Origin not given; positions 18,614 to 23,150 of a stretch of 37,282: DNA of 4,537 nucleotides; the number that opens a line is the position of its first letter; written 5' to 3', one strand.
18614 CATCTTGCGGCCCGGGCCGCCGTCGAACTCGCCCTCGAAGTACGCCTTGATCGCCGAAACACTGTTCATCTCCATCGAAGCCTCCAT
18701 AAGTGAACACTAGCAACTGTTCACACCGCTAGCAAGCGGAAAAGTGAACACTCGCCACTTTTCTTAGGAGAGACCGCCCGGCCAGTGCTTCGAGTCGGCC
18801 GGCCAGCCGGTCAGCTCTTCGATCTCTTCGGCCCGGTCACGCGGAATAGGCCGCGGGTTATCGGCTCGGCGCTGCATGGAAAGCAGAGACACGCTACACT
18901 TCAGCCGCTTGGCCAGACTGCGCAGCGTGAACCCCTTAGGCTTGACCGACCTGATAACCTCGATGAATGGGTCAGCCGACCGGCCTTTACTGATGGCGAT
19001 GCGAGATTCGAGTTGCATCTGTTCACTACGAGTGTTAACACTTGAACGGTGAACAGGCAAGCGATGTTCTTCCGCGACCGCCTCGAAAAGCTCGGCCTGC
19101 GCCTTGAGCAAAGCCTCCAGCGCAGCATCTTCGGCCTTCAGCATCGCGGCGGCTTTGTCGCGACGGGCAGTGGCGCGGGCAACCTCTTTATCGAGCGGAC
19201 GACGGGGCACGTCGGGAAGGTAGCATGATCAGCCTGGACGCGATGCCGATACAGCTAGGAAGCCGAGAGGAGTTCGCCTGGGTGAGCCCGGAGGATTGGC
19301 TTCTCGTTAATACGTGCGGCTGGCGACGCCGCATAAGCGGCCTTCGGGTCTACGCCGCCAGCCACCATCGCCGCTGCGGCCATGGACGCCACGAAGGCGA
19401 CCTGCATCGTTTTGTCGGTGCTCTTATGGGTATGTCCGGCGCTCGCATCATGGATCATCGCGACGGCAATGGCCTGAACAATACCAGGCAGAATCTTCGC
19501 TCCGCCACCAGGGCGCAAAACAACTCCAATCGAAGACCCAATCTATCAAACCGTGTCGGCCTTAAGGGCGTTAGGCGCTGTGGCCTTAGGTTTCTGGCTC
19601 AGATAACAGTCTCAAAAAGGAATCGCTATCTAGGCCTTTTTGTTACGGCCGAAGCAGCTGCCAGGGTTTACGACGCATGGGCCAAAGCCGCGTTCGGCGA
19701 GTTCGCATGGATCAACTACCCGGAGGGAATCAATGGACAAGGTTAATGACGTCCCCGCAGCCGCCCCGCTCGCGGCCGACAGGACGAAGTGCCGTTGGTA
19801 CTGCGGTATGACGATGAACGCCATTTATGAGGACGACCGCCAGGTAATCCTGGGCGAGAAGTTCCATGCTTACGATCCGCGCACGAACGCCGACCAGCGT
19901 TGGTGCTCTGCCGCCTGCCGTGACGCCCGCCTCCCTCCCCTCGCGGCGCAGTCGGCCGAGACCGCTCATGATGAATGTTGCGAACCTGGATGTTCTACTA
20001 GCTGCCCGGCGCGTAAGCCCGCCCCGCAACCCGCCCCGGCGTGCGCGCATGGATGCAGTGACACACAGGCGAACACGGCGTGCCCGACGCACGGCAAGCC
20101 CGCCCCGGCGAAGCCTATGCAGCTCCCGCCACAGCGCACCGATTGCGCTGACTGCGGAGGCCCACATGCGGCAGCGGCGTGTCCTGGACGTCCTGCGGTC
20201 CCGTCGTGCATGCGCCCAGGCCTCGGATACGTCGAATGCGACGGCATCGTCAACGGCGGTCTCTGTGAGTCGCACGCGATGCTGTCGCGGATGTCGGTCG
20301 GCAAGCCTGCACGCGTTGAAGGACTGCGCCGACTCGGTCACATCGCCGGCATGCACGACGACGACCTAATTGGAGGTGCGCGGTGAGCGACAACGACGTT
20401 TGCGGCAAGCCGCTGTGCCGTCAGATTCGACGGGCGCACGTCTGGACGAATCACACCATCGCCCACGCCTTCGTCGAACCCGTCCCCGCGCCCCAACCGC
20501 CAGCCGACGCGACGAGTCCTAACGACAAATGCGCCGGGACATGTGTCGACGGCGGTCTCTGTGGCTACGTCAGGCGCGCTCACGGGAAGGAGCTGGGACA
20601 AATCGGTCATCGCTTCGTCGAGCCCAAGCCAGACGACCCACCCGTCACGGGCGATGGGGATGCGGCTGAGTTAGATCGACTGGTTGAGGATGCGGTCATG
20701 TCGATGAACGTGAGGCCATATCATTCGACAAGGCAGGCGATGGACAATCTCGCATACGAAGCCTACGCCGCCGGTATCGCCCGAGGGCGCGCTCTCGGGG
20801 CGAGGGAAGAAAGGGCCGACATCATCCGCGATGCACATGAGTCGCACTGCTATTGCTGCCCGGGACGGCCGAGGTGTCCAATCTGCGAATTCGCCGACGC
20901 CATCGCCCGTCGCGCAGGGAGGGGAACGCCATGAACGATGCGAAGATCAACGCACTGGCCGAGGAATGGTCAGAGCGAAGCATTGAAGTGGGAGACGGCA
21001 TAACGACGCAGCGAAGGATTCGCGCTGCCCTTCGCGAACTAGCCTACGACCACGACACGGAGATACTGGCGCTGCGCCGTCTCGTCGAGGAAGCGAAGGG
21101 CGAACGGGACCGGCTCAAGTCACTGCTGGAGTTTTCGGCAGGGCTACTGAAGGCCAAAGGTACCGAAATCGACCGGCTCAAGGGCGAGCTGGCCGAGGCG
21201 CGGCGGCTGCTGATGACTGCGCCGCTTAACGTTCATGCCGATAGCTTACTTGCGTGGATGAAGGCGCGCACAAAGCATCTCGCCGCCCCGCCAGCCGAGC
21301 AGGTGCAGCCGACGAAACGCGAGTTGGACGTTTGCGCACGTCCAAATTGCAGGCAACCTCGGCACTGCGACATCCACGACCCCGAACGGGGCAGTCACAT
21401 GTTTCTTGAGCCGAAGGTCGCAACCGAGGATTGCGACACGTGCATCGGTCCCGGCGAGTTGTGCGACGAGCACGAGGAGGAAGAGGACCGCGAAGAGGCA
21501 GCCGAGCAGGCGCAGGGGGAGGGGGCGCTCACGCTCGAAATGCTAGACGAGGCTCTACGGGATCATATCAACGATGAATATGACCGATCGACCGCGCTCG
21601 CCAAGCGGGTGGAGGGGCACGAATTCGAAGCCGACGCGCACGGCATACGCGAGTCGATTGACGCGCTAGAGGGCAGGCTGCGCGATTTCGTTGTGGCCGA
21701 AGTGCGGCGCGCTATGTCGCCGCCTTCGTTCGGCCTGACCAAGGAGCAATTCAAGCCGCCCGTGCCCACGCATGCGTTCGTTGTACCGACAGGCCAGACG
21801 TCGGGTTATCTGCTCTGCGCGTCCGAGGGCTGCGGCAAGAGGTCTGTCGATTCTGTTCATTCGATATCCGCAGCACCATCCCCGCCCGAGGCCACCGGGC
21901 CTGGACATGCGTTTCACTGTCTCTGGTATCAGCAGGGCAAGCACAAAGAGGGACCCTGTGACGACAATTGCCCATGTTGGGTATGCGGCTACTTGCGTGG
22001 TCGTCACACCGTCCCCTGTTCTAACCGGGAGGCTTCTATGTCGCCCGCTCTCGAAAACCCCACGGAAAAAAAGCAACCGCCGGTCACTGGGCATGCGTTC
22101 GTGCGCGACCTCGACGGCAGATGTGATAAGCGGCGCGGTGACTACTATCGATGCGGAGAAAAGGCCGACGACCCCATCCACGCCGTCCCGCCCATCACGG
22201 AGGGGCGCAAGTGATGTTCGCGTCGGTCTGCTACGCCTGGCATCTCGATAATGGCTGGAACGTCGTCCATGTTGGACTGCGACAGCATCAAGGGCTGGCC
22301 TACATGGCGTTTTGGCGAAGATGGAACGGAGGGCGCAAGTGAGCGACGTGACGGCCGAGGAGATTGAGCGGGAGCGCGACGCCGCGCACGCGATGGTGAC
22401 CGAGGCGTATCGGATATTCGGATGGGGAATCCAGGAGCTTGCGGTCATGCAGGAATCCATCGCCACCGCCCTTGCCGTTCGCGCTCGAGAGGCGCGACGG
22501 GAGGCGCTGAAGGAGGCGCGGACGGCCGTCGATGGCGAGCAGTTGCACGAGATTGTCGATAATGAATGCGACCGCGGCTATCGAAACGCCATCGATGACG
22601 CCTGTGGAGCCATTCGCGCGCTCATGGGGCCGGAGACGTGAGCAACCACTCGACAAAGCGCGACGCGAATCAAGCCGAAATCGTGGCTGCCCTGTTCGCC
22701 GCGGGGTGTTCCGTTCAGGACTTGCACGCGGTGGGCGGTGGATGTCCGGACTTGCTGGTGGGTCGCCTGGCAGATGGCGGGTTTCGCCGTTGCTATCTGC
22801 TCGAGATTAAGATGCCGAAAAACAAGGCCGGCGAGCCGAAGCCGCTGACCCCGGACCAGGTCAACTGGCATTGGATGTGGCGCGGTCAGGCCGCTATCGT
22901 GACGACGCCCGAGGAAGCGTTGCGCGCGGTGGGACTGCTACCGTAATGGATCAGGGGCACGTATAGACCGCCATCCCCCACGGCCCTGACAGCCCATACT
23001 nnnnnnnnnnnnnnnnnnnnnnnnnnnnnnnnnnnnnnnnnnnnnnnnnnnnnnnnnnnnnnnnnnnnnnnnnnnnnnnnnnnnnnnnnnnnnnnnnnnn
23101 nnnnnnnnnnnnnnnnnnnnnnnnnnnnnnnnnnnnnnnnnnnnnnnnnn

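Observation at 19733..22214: Three consecutive early proteins built from a repeated Cys/His module ending in H-x-F-(V/L)-E-P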

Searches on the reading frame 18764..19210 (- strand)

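Call 4: search_protein_families(library=pfam, proteins=[window:18764-19210:-], max_evalue=1)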
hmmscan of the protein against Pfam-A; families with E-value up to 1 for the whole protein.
window:18764-19210:- (148 aa): 1 family
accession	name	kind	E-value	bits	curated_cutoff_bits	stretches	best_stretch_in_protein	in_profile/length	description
PF13936.12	HTH_38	-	0.14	12.4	27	0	86-110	13-37/44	Helix-turn-helix domain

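Call 5: search_protein_families(library=phrogs, proteins=[window:18764-19210:-], max_evalue=0.1)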
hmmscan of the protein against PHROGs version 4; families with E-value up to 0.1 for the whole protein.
window:18764-19210:- (148 aa): 0 families

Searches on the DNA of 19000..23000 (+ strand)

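Call 6: search_dna_similar(query=window:19000-23000:+, collection=phages, mode=distant)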
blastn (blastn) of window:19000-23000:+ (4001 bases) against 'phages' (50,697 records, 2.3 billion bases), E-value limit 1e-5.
No match.

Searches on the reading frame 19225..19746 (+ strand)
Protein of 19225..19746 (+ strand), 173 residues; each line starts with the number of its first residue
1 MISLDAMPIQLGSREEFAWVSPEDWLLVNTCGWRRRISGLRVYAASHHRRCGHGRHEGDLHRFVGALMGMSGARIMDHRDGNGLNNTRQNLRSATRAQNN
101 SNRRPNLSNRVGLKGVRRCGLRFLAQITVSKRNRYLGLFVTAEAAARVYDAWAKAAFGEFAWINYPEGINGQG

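Call 4: search_protein_families(library=pfam, proteins=[window:19225-19746:+], max_evalue=1)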
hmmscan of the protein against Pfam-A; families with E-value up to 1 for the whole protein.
window:19225-19746:+ (173 aa): 2 families
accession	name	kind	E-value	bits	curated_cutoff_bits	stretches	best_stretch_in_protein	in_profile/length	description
PF13392.12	HNH_3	-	0.00012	22.1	24.8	1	76-100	21-45/46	HNH endonuclease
PF00847.26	AP2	-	0.033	14.9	33.3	1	113-158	3-53/54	AP2 domain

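Call 5: search_protein_families(library=phrogs, proteins=[window:19225-19746:+], max_evalue=0.1)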
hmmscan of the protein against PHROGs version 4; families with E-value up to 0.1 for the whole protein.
window:19225-19746:+ (173 aa): 8 families
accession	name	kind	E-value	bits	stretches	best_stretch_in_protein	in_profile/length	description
phrog_99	-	DNA, RNA and nucleotide metabolism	2.4e-26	94.3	1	75-170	177-273/383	HNH endonuclease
phrog_4578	-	DNA, RNA and nucleotide metabolism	6.5e-15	56.2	1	74-161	30-119/130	HNH endonuclease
phrog_374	-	DNA, RNA and nucleotide metabolism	7.6e-11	42.5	1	76-166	326-416/617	HNH endonuclease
phrog_36769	-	unknown function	2.3e-08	34.8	1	41-166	224-358/367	-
phrog_3593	-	DNA, RNA and nucleotide metabolism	7e-07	30.1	1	76-157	113-197/210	HNH endonuclease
phrog_953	-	DNA, RNA and nucleotide metabolism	0.00035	21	1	102-151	304-356/420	HNH endonuclease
phrog_959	-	DNA, RNA and nucleotide metabolism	0.012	16.4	1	72-107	75-110/138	HNH endonuclease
phrog_59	-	DNA, RNA and nucleotide metabolism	0.016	15.6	1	77-146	209-253/423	HNH endonuclease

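Call 70: search_protein_families(library=padloc, proteins=[window:19225-19746:+], max_evalue=0.1)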
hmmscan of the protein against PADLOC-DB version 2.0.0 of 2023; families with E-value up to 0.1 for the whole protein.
window:19225-19746:+ (173 aa): 1 family
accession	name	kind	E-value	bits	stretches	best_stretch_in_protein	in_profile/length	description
PDLC03687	HEase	-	0.00026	19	1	60-106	56-104/178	homing endonuclease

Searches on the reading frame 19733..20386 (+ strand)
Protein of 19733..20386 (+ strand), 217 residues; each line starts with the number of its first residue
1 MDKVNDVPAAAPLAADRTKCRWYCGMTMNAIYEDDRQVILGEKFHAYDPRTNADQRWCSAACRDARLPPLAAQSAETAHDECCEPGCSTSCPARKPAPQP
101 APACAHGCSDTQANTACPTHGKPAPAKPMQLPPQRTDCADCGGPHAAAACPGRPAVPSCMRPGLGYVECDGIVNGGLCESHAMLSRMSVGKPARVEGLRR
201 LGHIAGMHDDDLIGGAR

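Call 4: search_protein_families(library=pfam, proteins=[window:19733-20386:+], max_evalue=1)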
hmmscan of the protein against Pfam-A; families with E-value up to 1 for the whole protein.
window:19733-20386:+ (217 aa): 0 families

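Call 5: search_protein_families(library=phrogs, proteins=[window:19733-20386:+], max_evalue=0.1)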
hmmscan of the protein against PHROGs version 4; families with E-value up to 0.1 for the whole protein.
window:19733-20386:+ (217 aa): 1 family
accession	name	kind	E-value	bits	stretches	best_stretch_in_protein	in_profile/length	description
phrog_22720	-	unknown function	0.071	14.4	0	12-59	43-87/107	-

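Call 34: search_protein_families(library=ncbifam, proteins=[window:19733-20386:+], max_evalue=1)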
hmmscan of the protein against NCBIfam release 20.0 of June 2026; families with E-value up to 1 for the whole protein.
window:19733-20386:+ (217 aa): 0 families

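Call 40: find_homologous_proteins(query=window:19733-20386:+, max_evalue=0.01)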
Query window:19733-20386:+ (217 aa): 20 proteins with E <= 0.01 among 931 candidates.
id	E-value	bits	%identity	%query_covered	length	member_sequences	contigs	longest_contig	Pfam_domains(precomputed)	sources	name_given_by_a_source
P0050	7.9e-146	502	100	100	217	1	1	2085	-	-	-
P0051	4.8e-74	267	93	59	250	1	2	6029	-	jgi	jgi:hypothetical protein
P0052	2.7e-39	153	52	89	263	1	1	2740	-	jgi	jgi:hypothetical protein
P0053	1.6e-32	131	61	57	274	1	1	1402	-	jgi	jgi:hypothetical protein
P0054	3.7e-30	123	56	58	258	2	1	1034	-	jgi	jgi:hypothetical protein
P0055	1.1e-29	122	60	57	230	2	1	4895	-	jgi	jgi:hypothetical protein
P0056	6.5e-29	119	53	59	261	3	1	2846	-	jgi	jgi:hypothetical protein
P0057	1.4e-27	115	46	84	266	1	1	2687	-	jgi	jgi:hypothetical protein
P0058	6.2e-16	77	40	84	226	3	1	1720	-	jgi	jgi:hypothetical protein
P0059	1.7e-13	69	46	59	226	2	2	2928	-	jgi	jgi:hypothetical protein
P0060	2.2e-13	69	51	42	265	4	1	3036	-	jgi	jgi:hypothetical protein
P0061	2.7e-13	68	52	42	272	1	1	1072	-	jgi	jgi:hypothetical protein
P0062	4.4e-13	68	36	80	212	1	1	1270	-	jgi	jgi:hypothetical protein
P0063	1.2e-12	66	42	57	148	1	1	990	-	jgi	jgi:hypothetical protein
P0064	6.5e-12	64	50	38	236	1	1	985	-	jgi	jgi:hypothetical protein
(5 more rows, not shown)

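Call 70: search_protein_families(library=padloc, proteins=[window:19733-20386:+], max_evalue=0.1)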
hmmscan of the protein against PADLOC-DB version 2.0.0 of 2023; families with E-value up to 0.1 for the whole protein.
window:19733-20386:+ (217 aa): 0 families

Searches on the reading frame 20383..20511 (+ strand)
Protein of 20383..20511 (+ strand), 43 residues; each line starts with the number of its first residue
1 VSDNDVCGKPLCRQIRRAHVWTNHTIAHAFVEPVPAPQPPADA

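Call 33: search_protein_families(library=pfam, proteins=[window:20383-20511:+], max_evalue=10)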
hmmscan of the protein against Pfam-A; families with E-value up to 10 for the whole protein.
seq(43 aa): 0 families

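Call 60: search_protein_representatives(alignment_id=A3)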
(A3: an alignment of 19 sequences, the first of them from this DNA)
Query: 19 sequences, 37 profile positions. Proteins with E-value up to 0.001 (for the whole library): 35; up to 1e-10: 7; up to 1e-30: 0. The best 35 are listed.
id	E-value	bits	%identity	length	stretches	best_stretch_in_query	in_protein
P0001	5.3e-21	90.4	-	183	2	2-37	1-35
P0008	3.4e-20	87.8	-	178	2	2-37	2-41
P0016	4.7e-20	87.3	-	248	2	2-36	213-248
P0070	7.2e-16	73.9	-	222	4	1-35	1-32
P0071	7.8e-14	67.4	-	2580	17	11-21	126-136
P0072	1.8e-13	66.2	-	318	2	1-37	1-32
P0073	2.6e-13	65.7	-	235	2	1-37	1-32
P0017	3.8e-10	55.6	-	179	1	1-36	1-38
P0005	1.2e-09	54.0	-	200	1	1-37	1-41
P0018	3.0e-09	52.7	-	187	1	1-37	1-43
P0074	9.7e-09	51.1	-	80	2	4-37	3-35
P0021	6.8e-08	48.4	-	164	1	4-36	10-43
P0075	1.3e-07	47.5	-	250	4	8-23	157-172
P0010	1.6e-07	47.2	-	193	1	1-37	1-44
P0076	2.5e-07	46.6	-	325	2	1-37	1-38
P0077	1.2e-06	44.5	-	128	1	1-37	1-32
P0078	1.4e-06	44.2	-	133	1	1-36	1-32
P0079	4.4e-06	42.6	-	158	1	1-37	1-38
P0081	1.2e-05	41.2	-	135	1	1-37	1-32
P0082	1.8e-05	40.7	-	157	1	3-36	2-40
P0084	1.4e-04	37.8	-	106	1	1-37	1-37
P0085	1.7e-04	37.5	-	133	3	2-34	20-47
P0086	2.4e-04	37.1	-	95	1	4-34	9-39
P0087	2.5e-04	37.0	-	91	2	5-34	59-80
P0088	2.6e-04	36.9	-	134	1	1-36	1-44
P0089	3.2e-04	36.7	-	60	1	2-34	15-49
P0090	7.2e-04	35.5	-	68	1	4-36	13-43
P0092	8.3e-04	35.3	-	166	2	4-32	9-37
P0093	9.3e-04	35.2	-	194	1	4-37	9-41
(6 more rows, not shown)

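Call 62: search_protein_families(library=pfam, proteins=[P0070, P0072, P0076, P0085, P0087, P0089, P0090, P0092, P0086, P0093], max_evalue=1)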
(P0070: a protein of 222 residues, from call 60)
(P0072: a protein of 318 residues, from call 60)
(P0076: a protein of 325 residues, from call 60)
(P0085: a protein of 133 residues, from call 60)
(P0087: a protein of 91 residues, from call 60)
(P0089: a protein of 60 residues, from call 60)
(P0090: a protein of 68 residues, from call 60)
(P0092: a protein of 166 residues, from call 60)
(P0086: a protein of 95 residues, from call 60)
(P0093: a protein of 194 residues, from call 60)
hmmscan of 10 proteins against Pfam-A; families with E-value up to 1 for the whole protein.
P0070 (222 aa): 0 families

P0072 (318 aa): 0 families

P0076 (325 aa): 0 families

P0085 (133 aa): 8 families
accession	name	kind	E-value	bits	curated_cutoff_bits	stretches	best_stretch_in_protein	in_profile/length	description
PF09332.17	Mcm10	-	7.6e-05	22.9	26.8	1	15-44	5-34/56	Mcm10, C-terminal zinc binding motif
PF00320.33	GATA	-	0.00077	19.5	26.8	0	21-37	18-34/36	GATA zinc finger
PF14122.12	YokU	-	0.002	18.5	27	1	14-37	26-49/87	YokU-like protein, putative antitoxin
PF20354.3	DUF6649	-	0.0022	17.9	27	1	4-69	3-68/227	Family of unknown function (DUF6649)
PF16988.10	Vps36-NZF-N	-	0.016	15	27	1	16-33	25-43/65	Vacuolar protein sorting 36 NZF-N zinc-finger domain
PF06935.16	DUF1284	-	0.029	15.2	25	1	8-90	17-97/102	Protein of unknown function (DUF1284)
PF18387.7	zf_C2H2_ZHX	-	0.05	13.8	27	0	21-39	2-20/53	Zinc-fingers and homeoboxes C2H2 finger domain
PF19768.4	DUF6255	-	0.071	13.9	25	0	24-50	18-44/70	Family of unknown function (DUF6255)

P0087 (91 aa): 9 families
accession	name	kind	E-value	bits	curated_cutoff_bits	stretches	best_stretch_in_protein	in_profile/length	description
PF25829.1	DUF7953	-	0.0017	18.8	27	1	18-51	51-84/114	Domain of unknown function (DUF7953)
PF16988.10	Vps36-NZF-N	-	0.009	15.9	27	0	61-83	35-57/65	Vacuolar protein sorting 36 NZF-N zinc-finger domain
PF25205.1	DUF7835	-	0.039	14.2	27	0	24-48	7-31/66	Domain of unknown function (DUF7835)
PF00050.26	Kazal_1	-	0.05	14.1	21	1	26-46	22-44/49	Kazal-type serine protease inhibitor domain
PF18912.6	DZR_2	-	0.055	13.7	27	1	31-71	9-48/56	Double zinc ribbon domain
PF00253.27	Ribosomal_S14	-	0.17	12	27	0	59-70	15-26/54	Ribosomal protein S14p/S29e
PF00037.32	Fer4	-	0.21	11.9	21.1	0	57-66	3-12/24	4Fe-4S binding domain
PF06689.19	zf-C4_ClpX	-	0.23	11.8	27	1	31-40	2-11/39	ClpX C4-type zinc finger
PF19768.4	DUF6255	-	0.33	11.8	25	0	60-69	18-27/70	Family of unknown function (DUF6255)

P0089 (60 aa): 1 family
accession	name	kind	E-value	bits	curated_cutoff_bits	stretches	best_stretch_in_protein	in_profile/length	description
PF08004.16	DUF1699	-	0.18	12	33.4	1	8-46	44-80/130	Protein of unknown function (DUF1699)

P0090 (68 aa): 1 family
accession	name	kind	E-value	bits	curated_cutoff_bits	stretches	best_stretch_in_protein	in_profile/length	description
PF05749.17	Rubella_E2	-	0.12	12.4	27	1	3-31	152-180/288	Rubella membrane glycoprotein E2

P0092 (166 aa): 1 family
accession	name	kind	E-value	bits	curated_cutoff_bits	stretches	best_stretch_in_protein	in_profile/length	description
PF08663.15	HalX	-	0.053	14.4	23.2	1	135-160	32-57/68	HalX domain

P0086 (95 aa): 0 families

P0093 (194 aa): 0 families

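Call 63: search_solved_structures(query=A3, max_evalue=10, show_alignments=3)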
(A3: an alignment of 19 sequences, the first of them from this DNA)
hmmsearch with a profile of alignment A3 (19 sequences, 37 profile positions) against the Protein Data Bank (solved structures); distinct sequences matched with E-value up to 10: 0.

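Call 66: find_encoding_contigs(protein=P0070, flank=6000, max_places=2)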
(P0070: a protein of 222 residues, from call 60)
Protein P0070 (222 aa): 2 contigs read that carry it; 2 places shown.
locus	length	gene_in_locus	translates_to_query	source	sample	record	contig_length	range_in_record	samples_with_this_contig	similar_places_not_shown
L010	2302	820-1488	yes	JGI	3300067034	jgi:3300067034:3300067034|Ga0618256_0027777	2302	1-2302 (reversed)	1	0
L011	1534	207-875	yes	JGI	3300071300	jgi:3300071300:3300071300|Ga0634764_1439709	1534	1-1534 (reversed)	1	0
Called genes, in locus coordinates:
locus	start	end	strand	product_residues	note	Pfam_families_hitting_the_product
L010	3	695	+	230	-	?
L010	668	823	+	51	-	-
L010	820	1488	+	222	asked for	-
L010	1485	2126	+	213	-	-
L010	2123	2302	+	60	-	?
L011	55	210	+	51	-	-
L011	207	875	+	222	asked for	-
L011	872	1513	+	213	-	-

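Call 87: search_protein_families(library=phrogs, proteins=[P0081, P0079, P0084, P0077, P0093, P0078, P0088, P0082, P0070, P0090], max_evalue=0.01)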
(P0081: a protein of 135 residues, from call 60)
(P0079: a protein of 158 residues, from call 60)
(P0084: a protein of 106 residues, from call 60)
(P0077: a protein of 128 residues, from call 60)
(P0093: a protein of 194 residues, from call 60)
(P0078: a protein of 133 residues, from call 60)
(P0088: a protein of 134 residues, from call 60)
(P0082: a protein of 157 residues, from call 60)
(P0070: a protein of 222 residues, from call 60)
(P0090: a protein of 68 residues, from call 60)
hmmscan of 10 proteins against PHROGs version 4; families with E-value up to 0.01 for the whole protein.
P0081 (135 aa): 0 families

P0079 (158 aa): 0 families

P0084 (106 aa): 0 families

P0077 (128 aa): 0 families

P0093 (194 aa): 0 families

P0078 (133 aa): 0 families

P0088 (134 aa): 0 families

P0082 (157 aa): 0 families

P0070 (222 aa): 0 families

P0090 (68 aa): 0 families
